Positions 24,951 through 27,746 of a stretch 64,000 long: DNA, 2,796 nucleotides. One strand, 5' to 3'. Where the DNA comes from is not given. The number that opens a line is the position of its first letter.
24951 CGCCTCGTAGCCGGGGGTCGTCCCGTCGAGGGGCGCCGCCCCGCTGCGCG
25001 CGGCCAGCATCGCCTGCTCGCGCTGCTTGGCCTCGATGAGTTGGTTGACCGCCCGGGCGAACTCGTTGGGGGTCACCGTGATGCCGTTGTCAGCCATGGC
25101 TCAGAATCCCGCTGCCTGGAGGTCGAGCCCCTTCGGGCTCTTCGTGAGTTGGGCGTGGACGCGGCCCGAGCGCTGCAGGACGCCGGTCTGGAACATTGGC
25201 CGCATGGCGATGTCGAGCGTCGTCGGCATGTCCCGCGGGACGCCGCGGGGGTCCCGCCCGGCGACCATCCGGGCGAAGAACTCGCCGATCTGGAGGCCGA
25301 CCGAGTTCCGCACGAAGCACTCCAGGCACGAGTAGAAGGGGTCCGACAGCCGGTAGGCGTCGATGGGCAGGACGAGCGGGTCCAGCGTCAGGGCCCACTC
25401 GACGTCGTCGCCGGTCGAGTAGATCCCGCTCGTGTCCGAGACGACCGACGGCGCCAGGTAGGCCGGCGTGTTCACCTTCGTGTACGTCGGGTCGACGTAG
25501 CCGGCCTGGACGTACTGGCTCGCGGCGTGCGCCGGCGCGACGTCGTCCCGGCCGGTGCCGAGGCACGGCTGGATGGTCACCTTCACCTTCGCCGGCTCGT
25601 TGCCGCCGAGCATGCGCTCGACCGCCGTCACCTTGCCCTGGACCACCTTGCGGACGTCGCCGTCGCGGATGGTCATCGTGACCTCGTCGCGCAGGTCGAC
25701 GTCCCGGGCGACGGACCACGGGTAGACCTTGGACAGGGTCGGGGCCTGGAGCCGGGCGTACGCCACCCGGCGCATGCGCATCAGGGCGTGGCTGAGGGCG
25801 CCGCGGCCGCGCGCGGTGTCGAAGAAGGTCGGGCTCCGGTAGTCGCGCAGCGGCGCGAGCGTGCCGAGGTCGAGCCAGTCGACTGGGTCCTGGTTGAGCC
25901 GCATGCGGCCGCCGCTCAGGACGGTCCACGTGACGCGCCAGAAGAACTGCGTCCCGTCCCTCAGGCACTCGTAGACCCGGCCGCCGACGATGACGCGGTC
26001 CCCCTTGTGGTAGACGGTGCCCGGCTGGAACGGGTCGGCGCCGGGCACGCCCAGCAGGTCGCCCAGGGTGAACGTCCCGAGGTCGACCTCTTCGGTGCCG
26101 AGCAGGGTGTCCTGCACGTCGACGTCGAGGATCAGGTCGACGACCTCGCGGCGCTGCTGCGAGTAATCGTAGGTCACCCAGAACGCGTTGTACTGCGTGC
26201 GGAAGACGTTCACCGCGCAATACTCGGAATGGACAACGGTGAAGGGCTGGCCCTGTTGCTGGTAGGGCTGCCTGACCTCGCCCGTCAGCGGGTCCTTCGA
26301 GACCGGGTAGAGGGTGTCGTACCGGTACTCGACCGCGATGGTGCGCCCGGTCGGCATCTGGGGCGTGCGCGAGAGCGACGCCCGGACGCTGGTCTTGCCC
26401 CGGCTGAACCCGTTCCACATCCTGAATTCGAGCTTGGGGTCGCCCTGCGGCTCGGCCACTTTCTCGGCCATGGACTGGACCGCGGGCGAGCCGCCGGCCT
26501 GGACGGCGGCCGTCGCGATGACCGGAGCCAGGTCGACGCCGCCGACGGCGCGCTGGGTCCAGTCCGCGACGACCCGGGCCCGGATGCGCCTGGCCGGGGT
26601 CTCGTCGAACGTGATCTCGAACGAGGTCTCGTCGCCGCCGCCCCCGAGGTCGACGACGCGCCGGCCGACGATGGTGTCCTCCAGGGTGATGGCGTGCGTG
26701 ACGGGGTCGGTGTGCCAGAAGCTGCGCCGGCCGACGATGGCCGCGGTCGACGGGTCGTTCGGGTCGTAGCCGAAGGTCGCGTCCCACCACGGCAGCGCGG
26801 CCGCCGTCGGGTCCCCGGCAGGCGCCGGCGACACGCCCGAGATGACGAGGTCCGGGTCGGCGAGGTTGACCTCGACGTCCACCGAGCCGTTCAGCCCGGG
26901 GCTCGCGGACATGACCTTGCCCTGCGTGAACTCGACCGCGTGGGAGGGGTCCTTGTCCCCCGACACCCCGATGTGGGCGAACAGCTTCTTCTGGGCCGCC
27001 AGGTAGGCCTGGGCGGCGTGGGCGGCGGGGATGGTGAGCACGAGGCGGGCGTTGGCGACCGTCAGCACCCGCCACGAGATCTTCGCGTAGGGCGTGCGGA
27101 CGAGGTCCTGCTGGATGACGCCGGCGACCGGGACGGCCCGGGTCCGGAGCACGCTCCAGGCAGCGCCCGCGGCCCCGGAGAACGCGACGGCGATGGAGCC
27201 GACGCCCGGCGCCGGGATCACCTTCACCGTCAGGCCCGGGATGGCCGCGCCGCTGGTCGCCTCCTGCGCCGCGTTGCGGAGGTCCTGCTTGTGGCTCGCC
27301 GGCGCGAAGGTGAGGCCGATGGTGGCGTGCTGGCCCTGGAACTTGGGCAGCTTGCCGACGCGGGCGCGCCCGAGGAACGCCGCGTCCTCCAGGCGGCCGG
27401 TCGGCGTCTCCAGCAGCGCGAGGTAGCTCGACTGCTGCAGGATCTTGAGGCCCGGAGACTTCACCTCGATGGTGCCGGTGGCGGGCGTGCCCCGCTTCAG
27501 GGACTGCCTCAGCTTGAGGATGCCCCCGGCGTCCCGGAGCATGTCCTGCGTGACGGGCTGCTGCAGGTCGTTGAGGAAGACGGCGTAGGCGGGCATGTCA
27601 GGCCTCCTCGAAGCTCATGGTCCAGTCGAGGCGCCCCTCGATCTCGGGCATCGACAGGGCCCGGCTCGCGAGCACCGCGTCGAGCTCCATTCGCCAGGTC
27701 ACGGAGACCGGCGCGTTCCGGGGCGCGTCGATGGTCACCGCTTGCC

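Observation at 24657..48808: Six fixed-geometry copies of an undescribed late-promoter motif, one hidden inside terL, two predicting leaderless mRNAs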

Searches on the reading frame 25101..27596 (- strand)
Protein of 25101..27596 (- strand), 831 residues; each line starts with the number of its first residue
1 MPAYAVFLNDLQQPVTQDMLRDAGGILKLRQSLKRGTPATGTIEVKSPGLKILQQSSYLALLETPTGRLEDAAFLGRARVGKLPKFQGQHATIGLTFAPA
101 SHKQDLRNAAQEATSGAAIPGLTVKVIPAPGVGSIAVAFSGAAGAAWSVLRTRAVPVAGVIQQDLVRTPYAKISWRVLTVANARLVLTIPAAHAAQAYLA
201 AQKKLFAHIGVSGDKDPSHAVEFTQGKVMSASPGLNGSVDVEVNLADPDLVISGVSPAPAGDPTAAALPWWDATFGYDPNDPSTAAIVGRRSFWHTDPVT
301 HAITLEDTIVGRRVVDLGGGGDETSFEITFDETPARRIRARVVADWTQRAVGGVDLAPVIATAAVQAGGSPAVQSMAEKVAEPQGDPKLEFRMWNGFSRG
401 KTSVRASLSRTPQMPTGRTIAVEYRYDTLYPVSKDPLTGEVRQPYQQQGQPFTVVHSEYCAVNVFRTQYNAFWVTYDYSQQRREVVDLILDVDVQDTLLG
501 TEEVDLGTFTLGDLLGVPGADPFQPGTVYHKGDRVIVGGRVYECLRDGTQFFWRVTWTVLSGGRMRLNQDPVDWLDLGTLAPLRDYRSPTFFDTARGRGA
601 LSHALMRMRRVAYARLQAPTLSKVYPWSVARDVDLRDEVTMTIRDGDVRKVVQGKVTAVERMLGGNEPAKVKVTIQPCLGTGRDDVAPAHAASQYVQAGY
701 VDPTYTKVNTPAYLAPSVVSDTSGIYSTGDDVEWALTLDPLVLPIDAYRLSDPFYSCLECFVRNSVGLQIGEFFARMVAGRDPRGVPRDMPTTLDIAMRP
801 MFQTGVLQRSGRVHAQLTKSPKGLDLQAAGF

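Call 15: search_protein_families(library=phrogs, proteins=[window:25101-27596:-], max_evalue=0.001)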
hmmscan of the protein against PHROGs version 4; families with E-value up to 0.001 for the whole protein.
window:25101-27596:- (831 aa): 0 families

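Call 16: search_protein_families(library=pfam, proteins=[window:25101-27596:-], max_evalue=0.01)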
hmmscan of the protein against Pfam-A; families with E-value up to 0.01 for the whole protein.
window:25101-27596:- (831 aa): 1 family
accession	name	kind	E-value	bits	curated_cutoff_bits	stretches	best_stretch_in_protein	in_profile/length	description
PF02839.19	CBM_5_12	-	0.00027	21.3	26.2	1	523-545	2-24/44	Carbohydrate-binding module family 5/12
